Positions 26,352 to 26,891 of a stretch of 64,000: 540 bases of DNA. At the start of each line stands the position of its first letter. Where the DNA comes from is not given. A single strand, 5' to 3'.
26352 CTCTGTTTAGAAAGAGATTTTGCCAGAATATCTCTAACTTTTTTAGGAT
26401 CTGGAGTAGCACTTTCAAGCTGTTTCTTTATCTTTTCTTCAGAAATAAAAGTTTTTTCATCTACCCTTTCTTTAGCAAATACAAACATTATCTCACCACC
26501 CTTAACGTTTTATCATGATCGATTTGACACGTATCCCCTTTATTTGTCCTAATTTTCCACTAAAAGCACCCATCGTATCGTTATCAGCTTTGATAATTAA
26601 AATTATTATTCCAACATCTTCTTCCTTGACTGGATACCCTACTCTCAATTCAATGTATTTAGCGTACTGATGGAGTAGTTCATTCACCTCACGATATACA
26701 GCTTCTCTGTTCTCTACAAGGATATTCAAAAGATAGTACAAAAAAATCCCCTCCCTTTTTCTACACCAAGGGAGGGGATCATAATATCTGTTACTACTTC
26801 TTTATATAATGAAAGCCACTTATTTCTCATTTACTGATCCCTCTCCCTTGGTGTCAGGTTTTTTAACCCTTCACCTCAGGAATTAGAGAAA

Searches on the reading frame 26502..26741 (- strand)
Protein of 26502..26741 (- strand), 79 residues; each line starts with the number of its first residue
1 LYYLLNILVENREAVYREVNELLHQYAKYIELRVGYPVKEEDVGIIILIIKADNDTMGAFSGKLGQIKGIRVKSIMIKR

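Call 6: search_protein_families(library=ncbifam, proteins=[window:26502-26741:-], max_evalue=0.01)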
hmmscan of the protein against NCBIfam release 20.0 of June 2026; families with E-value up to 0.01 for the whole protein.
window:26502-26741:- (79 aa): 2 families
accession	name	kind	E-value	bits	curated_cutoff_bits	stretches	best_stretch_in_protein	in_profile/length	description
TIGR03959.1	hyd_TM1266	equivalog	6.3e-28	96.4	60.8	1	3-76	3-75/76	TM1266 family iron-only hydrogenase system putative regulator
NF052672.1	CPF_0552_fam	subfamily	3.7e-09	36.2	85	1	3-76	2-79/80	CPF_0552 family protein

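Call 28: search_solved_structures(query=window:26502-26741:-, max_evalue=1, show_alignments=2)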
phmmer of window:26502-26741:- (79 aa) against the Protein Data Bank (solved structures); distinct sequences matched with E-value up to 1: 3.
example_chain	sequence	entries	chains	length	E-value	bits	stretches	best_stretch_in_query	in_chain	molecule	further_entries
2nzc_A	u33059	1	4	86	2.3e-29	103.8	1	2-79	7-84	Hypothetical protein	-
7dvc_A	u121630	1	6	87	0.001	22.4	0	31-72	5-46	reDPBB_sym1 protein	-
7dvf_A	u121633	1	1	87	0.022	18.3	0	39-72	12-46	reDPBB_sym2 protein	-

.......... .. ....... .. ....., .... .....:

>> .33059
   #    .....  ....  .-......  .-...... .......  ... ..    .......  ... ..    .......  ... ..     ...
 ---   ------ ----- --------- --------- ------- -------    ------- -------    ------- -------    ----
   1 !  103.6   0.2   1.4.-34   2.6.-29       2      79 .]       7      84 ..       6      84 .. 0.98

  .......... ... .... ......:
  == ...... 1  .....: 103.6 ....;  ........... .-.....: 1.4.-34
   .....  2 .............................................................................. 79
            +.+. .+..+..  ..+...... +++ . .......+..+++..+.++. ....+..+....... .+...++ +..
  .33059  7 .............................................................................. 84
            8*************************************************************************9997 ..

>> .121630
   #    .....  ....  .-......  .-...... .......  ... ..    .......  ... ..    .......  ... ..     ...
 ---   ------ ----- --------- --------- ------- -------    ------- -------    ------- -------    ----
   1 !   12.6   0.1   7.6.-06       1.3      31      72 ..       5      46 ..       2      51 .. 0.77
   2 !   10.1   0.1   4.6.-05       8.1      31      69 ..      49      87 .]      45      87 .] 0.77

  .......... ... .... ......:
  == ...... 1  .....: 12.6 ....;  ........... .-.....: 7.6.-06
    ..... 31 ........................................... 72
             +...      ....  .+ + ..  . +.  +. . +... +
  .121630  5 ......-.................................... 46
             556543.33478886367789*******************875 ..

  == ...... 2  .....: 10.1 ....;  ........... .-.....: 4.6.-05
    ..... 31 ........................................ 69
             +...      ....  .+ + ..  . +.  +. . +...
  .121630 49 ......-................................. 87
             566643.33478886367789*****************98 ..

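Call 29: search_protein_families(library=pfam, proteins=[window:26502-26741:-], max_evalue=0.1)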
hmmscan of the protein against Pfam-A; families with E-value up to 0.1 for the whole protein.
window:26502-26741:- (79 aa): 2 families
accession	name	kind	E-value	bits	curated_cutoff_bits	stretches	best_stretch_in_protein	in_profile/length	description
PF21699.3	TM1266-like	-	2e-27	95.4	27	1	3-74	3-74/74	Iron-only hydrogenase system regulator, putative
PF22629.2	ACT_AHAS_ss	-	0.024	15.2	27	1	5-57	1-53/67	AHAS small subunit-like ACT domain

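Call 44: find_homologous_proteins(query=window:26502-26741:-, max_evalue=0.001)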
Query window:26502-26741:- (79 aa): 9 proteins with E <= 0.001 among 9 candidates.
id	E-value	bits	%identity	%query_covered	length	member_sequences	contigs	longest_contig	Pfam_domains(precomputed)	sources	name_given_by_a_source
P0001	1.6e-42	160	99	100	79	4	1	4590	PF21699.4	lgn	-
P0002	1.9e-38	147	89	100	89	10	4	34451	PF21699.4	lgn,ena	-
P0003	3.6e-37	143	85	100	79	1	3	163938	PF21699.4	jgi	-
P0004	5.7e-34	133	76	100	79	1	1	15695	PF21699.4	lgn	-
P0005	1.9e-26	109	67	99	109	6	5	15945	PF21699.4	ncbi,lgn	-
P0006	4.5e-26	108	65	99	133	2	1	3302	PF21699.4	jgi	-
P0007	2.5e-25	105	61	97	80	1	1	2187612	PF21699.4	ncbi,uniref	ncbi:TM1266 family iron-only hydrogenase system putative regulator [Thermotoga profunda]|uniref:TM12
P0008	2.6e-25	105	61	97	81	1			PF21699.4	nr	nr:TM1266 family iron-only hydrogenase system putative regulator [Thermotoga profunda]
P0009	4.9e-24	101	61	95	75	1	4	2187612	PF21699.4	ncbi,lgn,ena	-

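Call 47: find_homologous_proteins(query=A4, max_evalue=0.001)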
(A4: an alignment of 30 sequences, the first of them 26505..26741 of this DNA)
Query A4 (30 sequences) (79 aa, profile of the alignment): 4092 proteins with E <= 0.001 among 4369 candidates; the best 120 are listed.
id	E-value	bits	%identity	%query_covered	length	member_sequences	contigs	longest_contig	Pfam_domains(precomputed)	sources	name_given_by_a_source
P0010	9.3e-34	133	46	96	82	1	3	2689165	PF21699.4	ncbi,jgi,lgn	jgi:putative iron-only hydrogenase system regulator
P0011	1.0e-33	133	50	96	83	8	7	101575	PF21699.4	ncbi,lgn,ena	-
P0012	1.7e-33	132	47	96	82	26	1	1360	PF21699.4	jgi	-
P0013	1.7e-33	132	47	96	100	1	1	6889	PF21699.4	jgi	jgi:putative iron-only hydrogenase system regulator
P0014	2.0e-33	132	51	96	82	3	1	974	PF21699.4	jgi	jgi:putative iron-only hydrogenase system regulator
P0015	3.9e-33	131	63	96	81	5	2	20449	PF21699.4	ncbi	ncbi:TM1266 family iron-only hydrogenase system putative regulator [Fervidobacterium sp.]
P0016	4.0e-33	131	46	96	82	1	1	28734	PF21699.4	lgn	-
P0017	4.2e-33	131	45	96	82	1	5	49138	PF21699.4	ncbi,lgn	-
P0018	4.4e-33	131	61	96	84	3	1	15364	PF21699.4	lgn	-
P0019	5.0e-33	131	47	96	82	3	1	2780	PF21699.4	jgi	-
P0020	5.0e-33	131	47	96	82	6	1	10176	PF21699.4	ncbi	ncbi:MAG: iron-only hydrogenase system regulator [Candidatus Cloacimonadaceae bacterium]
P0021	7.0e-33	130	50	96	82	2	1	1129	PF21699.4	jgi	jgi:putative iron-only hydrogenase system regulator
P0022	7.5e-33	130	51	96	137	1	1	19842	PF21699.4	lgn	-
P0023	8.7e-33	130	47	96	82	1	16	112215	PF21699.4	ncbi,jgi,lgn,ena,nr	ncbi:MAG TPA: iron-only hydrogenase system regulator [Candidatus Cloacimonadota bacterium]|nr:iron-o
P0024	9.9e-33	130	47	96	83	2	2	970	PF21699.4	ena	-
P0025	1.0e-32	130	49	96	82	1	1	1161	PF21699.4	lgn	-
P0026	1.1e-32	130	46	96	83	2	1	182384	PF21699.4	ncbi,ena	-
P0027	1.2e-32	129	52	95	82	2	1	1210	PF21699.4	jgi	jgi:putative iron-only hydrogenase system regulator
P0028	1.4e-32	129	45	96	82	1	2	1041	PF21699.4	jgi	jgi:putative iron-only hydrogenase system regulator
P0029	1.9e-32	129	62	96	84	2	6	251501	PF21699.4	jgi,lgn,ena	-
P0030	2.1e-32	129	46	96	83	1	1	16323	PF21699.4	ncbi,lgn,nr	ncbi:MAG: TM1266 family iron-only hydrogenase system putative regulator [Candidatus Cloacimonadaceae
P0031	2.3e-32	128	45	96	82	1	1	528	PF21699.4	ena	-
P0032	2.4e-32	128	45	96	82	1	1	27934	PF21699.4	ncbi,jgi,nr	ncbi:MAG: iron-only hydrogenase system regulator [Candidatus Syntrophosphaera sp.]|nr:iron-only hydr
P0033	2.4e-32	128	46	96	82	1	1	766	PF21699.4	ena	-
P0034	2.4e-32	128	43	96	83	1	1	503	PF21699.4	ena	-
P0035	2.7e-32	128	59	96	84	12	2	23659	PF21699.4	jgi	-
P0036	3.1e-32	128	49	95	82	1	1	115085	PF21699.4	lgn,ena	-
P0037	3.8e-32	128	43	96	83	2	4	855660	PF21699.4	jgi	jgi:putative iron-only hydrogenase system regulator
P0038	4.1e-32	128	58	96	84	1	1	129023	PF21699.4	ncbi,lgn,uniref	ncbi:MAG: TM1266 family iron-only hydrogenase system putative regulator [Fervidobacterium sp.]|unire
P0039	5.3e-32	127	53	96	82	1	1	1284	PF21699.4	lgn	-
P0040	5.4e-32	127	47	96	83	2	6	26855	PF21699.4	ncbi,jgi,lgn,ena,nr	ncbi:MAG TPA: iron-only hydrogenase system regulator [Candidatus Cloacimonadota bacterium]|nr:iron-o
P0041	5.5e-32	127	46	96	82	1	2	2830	PF21699.4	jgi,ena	-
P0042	5.7e-32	127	43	96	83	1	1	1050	PF21699.4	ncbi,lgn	-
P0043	5.9e-32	127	49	92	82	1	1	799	PF21699.4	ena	-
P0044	7.2e-32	127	46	96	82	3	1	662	PF21699.4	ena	-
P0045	7.5e-32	127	49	96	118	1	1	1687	PF21699.4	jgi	-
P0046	8.4e-32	127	51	99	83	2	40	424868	PF21699.4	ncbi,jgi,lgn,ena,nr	ncbi:MAG: iron-only hydrogenase system regulator [Candidatus Cloacimonetes bacterium HGW-Cloacimonet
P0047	8.5e-32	127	45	96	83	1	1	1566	PF21699.4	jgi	-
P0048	1.0e-31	126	46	96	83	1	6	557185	PF21699.4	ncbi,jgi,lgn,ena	-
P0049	1.3e-31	126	45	96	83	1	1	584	PF21699.4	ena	-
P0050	1.3e-31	126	47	96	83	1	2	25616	PF21699.4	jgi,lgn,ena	-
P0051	1.3e-31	126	59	96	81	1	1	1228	PF21699.4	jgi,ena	-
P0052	1.4e-31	126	47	96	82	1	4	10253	PF21699.4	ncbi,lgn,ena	-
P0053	1.4e-31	126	50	96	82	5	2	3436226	PF21699.4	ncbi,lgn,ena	-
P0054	1.4e-31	126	61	96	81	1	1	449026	PF21699.4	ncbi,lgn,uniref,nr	ncbi:TM1266 family iron-only hydrogenase system putative regulator [Thermosipho atlanticus]|uniref:P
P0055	1.5e-31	126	45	96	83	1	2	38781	PF21699.4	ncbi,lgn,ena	-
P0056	1.7e-31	126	49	96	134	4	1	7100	PF21699.4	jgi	jgi:putative iron-only hydrogenase system regulator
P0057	1.9e-31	126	57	96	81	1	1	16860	PF21699.4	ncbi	ncbi:MAG: TM1266 family iron-only hydrogenase system putative regulator [Fervidobacterium sp.]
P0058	2.0e-31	125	47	96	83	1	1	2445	PF21699.4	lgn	-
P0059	2.3e-31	125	49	96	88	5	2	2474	PF21699.4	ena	-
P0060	2.3e-31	125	58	96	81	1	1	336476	PF21699.4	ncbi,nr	ncbi:MAG: iron-only hydrogenase system regulator [Fervidobacterium sp.]|nr:iron-only hydrogenase sys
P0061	2.6e-31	125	61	96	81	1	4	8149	PF21699.4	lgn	-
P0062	2.6e-31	125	44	95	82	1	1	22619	PF21699.4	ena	-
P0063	2.7e-31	125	43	96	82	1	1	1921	PF21699.4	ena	-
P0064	2.8e-31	125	57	96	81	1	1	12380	PF21699.4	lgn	-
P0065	2.9e-31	125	43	96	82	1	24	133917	PF21699.4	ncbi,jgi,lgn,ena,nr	ncbi:MAG TPA: iron-only hydrogenase system regulator [Candidatus Cloacimonadota bacterium]|nr:iron-o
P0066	3.0e-31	125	59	96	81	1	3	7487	PF21699.4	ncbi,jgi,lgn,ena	-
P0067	3.5e-31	125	58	96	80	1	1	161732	PF21699.4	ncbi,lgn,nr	ncbi:MAG: iron-only hydrogenase system regulator [Thermosipho sp. (in: Bacteria)]|nr:iron-only hydro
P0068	3.6e-31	125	59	96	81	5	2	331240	PF21699.4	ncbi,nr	ncbi:MAG: iron-only hydrogenase system regulator [Pseudothermotoga sp.]|nr:iron-only hydrogenase sys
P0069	3.7e-31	125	53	96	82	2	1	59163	PF21699.4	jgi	jgi:putative iron-only hydrogenase system regulator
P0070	3.8e-31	125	47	96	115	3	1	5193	PF21699.4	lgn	-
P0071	4.0e-31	124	47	96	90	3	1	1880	PF21699.4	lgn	-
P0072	4.8e-31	124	49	96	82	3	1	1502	PF21699.4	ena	-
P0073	4.9e-31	124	41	96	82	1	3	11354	PF21699.4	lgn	-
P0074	5.6e-31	124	47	96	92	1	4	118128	PF21699.4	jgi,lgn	jgi:putative iron-only hydrogenase system regulator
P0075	5.6e-31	124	47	96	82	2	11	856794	PF21699.4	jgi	jgi:putative iron-only hydrogenase system regulator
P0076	6.0e-31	124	50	96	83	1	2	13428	PF21699.4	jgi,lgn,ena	-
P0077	7.1e-31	124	50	96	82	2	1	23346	PF21699.4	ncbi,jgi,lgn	-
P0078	7.4e-31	124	47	96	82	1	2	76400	PF21699.4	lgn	-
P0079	7.9e-31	124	45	97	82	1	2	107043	PF21699.4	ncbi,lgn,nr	ncbi:MAG: iron-only hydrogenase system regulator [Candidatus Cloacimonadota bacterium]|nr:MAG: iron-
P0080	8.5e-31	123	47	96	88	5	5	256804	PF21699.4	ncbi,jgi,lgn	ncbi:iron-only hydrogenase system regulator [Candidatus Cloacimonadaceae bacterium]|jgi:putative iro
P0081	9.4e-31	123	50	96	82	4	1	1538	PF21699.4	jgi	-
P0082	9.5e-31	123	49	96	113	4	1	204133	PF21699.4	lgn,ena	-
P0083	1.0e-30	123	50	96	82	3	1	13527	PF21699.4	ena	-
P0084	1.2e-30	123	59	96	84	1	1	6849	PF21699.4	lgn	-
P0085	1.2e-30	123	53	96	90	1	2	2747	PF21699.4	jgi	jgi:putative iron-only hydrogenase system regulator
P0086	1.3e-30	123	43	96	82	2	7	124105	PF21699.4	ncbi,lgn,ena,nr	ncbi:MAG: iron-only hydrogenase system regulator [Candidatus Cloacimonetes bacterium]|nr:iron-only h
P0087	1.4e-30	123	47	96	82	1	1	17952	PF21699.4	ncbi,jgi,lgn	jgi:putative iron-only hydrogenase system regulator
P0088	1.5e-30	123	49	96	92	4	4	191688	PF21699.4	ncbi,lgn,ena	-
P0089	1.6e-30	123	46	96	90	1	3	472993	PF21699.4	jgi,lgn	jgi:putative iron-only hydrogenase system regulator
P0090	1.6e-30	123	49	94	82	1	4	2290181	PF21699.4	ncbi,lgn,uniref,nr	ncbi:iron-only hydrogenase system regulator [Marinitoga sp. 1135]|uniref:Putative iron-only hydrogen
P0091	1.6e-30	123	47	96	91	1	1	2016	PF21699.4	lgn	-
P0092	1.6e-30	123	49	97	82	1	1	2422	PF21699.4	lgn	-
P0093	1.7e-30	122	47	96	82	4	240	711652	PF21699.4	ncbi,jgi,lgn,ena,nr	ncbi:MAG TPA: iron-only hydrogenase system regulator [Candidatus Syntrophosphaera sp.]|jgi:putative 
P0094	1.7e-30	122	46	96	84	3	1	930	PF21699.4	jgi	-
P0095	1.8e-30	122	47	96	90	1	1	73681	PF21699.4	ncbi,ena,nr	ncbi:MAG: iron-only hydrogenase system regulator [Candidatus Cloacimonetes bacterium]|nr:iron-only h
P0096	1.8e-30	122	56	97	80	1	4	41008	PF21699.4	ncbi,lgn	ncbi:TM1266 family iron-only hydrogenase system putative regulator [Pseudothermotoga sp.]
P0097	2.0e-30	122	47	96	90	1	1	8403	PF21699.4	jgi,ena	-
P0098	2.0e-30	122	43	95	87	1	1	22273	PF21699.4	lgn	-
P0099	2.1e-30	122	45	95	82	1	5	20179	PF21699.4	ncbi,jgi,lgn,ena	-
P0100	2.1e-30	122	58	97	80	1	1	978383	PF21699.4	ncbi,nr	ncbi:iron-only hydrogenase system regulator [Thermotoga sp. Ku-13t]|nr:iron-only hydrogenase system 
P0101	2.1e-30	122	56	97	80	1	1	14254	PF21699.4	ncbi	-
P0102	2.1e-30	122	49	96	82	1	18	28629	PF21699.4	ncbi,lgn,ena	-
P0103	2.2e-30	122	58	97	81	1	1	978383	PF21699.4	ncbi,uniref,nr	ncbi:TM1266 family iron-only hydrogenase system putative regulator [Thermotoga sp. Ku-13t]|uniref:TM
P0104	2.2e-30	122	56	97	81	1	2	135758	PF21699.4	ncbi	ncbi:TM1266 family iron-only hydrogenase system putative regulator [Pseudothermotoga sp.]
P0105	2.2e-30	122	45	96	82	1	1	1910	PF21699.4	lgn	-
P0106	2.2e-30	122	45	96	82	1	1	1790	PF21699.4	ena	-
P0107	2.2e-30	122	55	96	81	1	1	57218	PF21699.4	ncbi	ncbi:MAG: TM1266 family iron-only hydrogenase system putative regulator [Fervidobacterium sp.]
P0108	2.3e-30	122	49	96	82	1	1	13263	PF21699.4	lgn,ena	-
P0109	2.4e-30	122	57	96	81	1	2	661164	PF21699.4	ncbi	ncbi:MAG: TM1266 family iron-only hydrogenase system putative regulator [Fervidobacterium sp.]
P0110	2.6e-30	122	60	97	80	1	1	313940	PF21699.4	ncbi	-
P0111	2.7e-30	122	46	96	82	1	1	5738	PF21699.4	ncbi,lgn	-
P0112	2.7e-30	122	47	96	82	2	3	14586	PF21699.4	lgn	-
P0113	2.7e-30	122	46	99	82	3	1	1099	PF21699.4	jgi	jgi:putative iron-only hydrogenase system regulator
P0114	2.9e-30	122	49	96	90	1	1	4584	PF21699.4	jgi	-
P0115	2.9e-30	122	67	99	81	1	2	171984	PF21699.4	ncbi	-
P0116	2.9e-30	122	56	97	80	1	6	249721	PF21699.4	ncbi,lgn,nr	ncbi:MAG TPA: iron-only hydrogenase system regulator [Pseudothermotoga sp.]|nr:iron-only hydrogenase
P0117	2.9e-30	122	56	97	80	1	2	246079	PF21699.4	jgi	-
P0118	3.0e-30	122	42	96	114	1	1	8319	PF21699.4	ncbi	-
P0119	3.1e-30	122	53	97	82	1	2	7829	PF21699.4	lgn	-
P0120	3.1e-30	122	56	97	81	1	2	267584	PF21699.4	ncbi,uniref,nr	ncbi:MAG: iron-only hydrogenase system regulator [Pseudothermotoga sp.]|uniref:TM1266 family iron-on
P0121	3.1e-30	122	46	96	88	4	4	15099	PF21699.4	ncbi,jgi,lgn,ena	jgi:putative iron-only hydrogenase system regulator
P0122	3.3e-30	122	56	97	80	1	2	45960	PF21699.4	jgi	jgi:putative iron-only hydrogenase system regulator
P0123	3.3e-30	122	56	97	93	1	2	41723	PF21699.4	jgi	jgi:putative iron-only hydrogenase system regulator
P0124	3.4e-30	122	47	96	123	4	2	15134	PF21699.4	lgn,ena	-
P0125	3.5e-30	122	46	96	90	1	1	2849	PF21699.4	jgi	jgi:putative iron-only hydrogenase system regulator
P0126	3.5e-30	122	58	97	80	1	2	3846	PF21699.4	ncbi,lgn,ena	-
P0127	3.6e-30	121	45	96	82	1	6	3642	PF21699.4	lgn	-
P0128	3.6e-30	121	45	96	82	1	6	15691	PF21699.4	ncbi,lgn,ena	-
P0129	3.7e-30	121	43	96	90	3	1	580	PF21699.4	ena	-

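Call 48: search_dna_similar(query=window:26505-26741:-, collection=plasmids, mode=protein, max_evalue=0.001, max_rows=30)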
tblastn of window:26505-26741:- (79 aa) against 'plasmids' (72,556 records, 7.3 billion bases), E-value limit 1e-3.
Records with a match: 2; places in all: 2; records where one place covers at least 80% of the query: 2.
Best place of each record, by identity: <60% 2.
By first word of the organism name: Vescimonas 1; Monoglobus 1.
By predicted mobility (MOB-suite, as given by PLSDB): non-mobilizable 2.
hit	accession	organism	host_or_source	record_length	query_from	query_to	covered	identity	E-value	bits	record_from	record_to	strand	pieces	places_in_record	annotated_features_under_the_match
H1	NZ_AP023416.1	Vescimonas fastidiosa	Homo sapiens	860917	4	74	90%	40.8%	1e-9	59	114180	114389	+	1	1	TM1266 family iron-only hydrogenase system putative regulator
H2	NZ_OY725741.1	Monoglobus pectinilyticus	-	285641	4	73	89%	38.6%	2e-6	50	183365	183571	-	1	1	TM1266 family iron-only hydrogenase system putative regulator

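Call 49: find_encoding_contigs(protein=P0002, flank=3000, max_places=2)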
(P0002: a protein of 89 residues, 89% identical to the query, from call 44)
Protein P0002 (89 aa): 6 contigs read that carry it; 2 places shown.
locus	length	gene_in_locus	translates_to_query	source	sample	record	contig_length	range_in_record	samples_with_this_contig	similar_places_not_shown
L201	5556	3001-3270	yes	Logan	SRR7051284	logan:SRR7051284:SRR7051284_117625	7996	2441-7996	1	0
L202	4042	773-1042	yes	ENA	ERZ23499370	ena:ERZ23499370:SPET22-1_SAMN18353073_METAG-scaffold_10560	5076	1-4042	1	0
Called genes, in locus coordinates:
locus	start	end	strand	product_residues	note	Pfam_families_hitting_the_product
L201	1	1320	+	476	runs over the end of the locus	PF00224:PK, PF02887:PK_C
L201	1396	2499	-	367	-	PF02463:SMC_N (weak), PF00005:ABC_tran, PF17912:OB_MalK, PF03459:TOBE (weak)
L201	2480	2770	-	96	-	PF02604:PhdYeFM_antitox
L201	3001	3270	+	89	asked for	PF21699:TM1266-like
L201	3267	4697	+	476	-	PF04055:Radical_SAM, PF06968:BATS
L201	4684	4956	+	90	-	-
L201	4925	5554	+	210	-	?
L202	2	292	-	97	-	?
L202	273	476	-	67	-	PF02604:PhdYeFM_antitox (weak)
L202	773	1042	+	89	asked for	PF21699:TM1266-like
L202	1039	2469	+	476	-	PF04055:Radical_SAM, PF06968:BATS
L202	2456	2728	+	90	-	-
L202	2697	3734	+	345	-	PF04055:Radical_SAM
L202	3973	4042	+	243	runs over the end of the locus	PF00005:ABC_tran, PF13304:AAA_21 (weak)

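Call 50: get_annotated_region(hit=H1, flank=4000)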
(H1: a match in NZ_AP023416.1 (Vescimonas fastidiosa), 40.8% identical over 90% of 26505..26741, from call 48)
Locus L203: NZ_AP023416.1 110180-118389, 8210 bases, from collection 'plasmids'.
description: Vescimonas fastidiosa strain MM35 plasmid pMM35_01
organism: Vescimonas fastidiosa (NCBI taxid 2714353)
taxonomy: Bacteria; Bacillota; Clostridia; Eubacteriales; Oscillospiraceae; Vescimonas; Vescimonas fastidiosa
host: -; source: Homo sapiens; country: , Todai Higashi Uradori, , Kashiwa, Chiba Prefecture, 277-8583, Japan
typing (MOB-suite, as given by PLSDB): non-mobilizable
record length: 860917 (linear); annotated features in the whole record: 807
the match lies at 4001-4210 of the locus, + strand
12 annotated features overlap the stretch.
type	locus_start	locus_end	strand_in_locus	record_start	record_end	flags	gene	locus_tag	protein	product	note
CDS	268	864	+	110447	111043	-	-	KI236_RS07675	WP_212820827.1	folate family ECF transporter S component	GO:0006810 - transport [Evidence IEA]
CDS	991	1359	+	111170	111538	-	-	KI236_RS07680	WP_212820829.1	sigma factor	GO:0006352 - DNA-templated transcription initiation [Evidence IEA]; GO:0006355 - regulation of DNA-templated ...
CDS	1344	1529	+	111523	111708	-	-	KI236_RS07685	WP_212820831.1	sigma-70 family RNA polymerase sigma factor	-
CDS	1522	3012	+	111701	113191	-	-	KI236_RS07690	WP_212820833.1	hypothetical protein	-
CDS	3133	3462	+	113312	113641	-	-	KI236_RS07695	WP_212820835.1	nucleotidyltransferase domain-containing protein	-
CDS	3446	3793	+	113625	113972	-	-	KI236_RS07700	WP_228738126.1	HepT-like ribonuclease domain-containing protein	-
CDS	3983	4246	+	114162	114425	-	-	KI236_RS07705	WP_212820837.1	TM1266 family iron-only hydrogenase system putative regulator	GO:0065007 - biological regulation [Evidence IEA]; GO:0065009 - regulation of molecular function [Evidence IEA]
CDS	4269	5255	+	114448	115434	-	-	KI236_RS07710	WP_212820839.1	ABC transporter substrate-binding protein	-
CDS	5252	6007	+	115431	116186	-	-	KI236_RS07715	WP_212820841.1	ABC transporter permease subunit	GO:0055085 - transmembrane transport [Evidence IEA]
CDS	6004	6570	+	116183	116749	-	-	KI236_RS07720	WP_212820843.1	ATP-binding cassette domain-containing protein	-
CDS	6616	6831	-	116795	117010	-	-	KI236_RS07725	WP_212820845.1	hypothetical protein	-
CDS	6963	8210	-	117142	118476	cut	-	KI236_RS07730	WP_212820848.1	hemolysin family protein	-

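Call 51: get_annotated_region(hit=H2, flank=4000)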
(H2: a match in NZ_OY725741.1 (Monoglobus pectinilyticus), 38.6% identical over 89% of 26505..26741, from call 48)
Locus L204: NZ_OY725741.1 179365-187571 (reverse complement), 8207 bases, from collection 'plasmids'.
description: Monoglobus pectinilyticus strain Ruminococcaceae species TSDC17.2-1.2 plasmid 17, complete sequence
organism: Monoglobus pectinilyticus (NCBI taxid 1981510)
taxonomy: Bacteria; Bacillota; Clostridia; Monoglobales; Monoglobaceae; Monoglobus; Monoglobus pectinilyticus
host: -; source: -; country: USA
typing (MOB-suite, as given by PLSDB): non-mobilizable
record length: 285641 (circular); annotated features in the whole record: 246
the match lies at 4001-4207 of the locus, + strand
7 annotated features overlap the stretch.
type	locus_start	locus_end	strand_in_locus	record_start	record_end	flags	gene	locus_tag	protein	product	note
CDS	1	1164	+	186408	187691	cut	-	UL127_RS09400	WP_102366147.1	pitrilysin family protein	-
CDS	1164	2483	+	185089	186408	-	-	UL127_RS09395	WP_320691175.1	pitrilysin family protein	-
CDS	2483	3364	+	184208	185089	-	lgt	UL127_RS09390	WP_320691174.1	prolipoprotein diacylglyceryl transferase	GO:0009249 - protein lipoylation [Evidence IEA]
CDS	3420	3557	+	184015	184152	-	-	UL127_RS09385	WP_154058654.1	Spo0E family sporulation regulatory protein-aspartic acid phosphatase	-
CDS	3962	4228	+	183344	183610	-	-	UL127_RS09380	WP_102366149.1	TM1266 family iron-only hydrogenase system putative regulator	GO:0065007 - biological regulation [Evidence IEA]; GO:0065009 - regulation of molecular function [Evidence IEA]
CDS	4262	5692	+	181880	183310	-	hydG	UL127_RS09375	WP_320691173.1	[FeFe] hydrogenase H-cluster radical SAM maturase HydG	-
CDS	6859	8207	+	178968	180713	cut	-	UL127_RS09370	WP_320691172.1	FUSC family protein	GO:0055085 - transmembrane transport [Evidence IEA]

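Call 62: find_encoding_contigs(protein=P0007, flank=2500, max_places=1)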
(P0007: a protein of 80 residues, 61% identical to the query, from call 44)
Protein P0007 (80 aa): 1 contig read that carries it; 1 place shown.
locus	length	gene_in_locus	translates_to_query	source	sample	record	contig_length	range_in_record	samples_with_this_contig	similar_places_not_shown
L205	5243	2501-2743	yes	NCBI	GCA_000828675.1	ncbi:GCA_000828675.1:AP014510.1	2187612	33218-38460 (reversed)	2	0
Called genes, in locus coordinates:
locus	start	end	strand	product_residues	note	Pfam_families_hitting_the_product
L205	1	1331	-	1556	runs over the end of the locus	PF01835:MG2, PF07703:A2M_BRD, PF00207:A2M, PF07678:TED_complement, PF17973:bMG10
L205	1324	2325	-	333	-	PF01135:PCMT, PF13847:Methyltransf_31, PF13649:Methyltransf_25 (weak)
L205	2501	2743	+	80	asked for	PF21699:TM1266-like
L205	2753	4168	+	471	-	PF04055:Radical_SAM, PF06968:BATS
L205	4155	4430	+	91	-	-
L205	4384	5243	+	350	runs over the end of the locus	PF04055:Radical_SAM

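Call 63: find_encoding_contigs(protein=P0090, flank=2500, max_places=1)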
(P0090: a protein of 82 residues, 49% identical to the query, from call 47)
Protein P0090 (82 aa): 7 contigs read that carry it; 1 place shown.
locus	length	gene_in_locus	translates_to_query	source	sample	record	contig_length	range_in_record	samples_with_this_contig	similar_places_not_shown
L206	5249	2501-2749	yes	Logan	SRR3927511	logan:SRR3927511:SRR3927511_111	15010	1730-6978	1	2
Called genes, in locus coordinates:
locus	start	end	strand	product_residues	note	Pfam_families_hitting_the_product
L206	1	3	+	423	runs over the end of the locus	PF01979:Amidohydro_1, PF07969:Amidohydro_3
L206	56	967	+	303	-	PF04055:Radical_SAM, PF16199:Radical_SAM_C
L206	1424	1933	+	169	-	PF02915:Rubrerythrin, PF21349:RUBY_RBDX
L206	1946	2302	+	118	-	PF13501:SoxY, PF01880:Desulfoferrodox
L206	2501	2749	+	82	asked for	PF21699:TM1266-like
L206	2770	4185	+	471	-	PF04055:Radical_SAM, PF06968:BATS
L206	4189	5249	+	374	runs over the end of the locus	PF04055:Radical_SAM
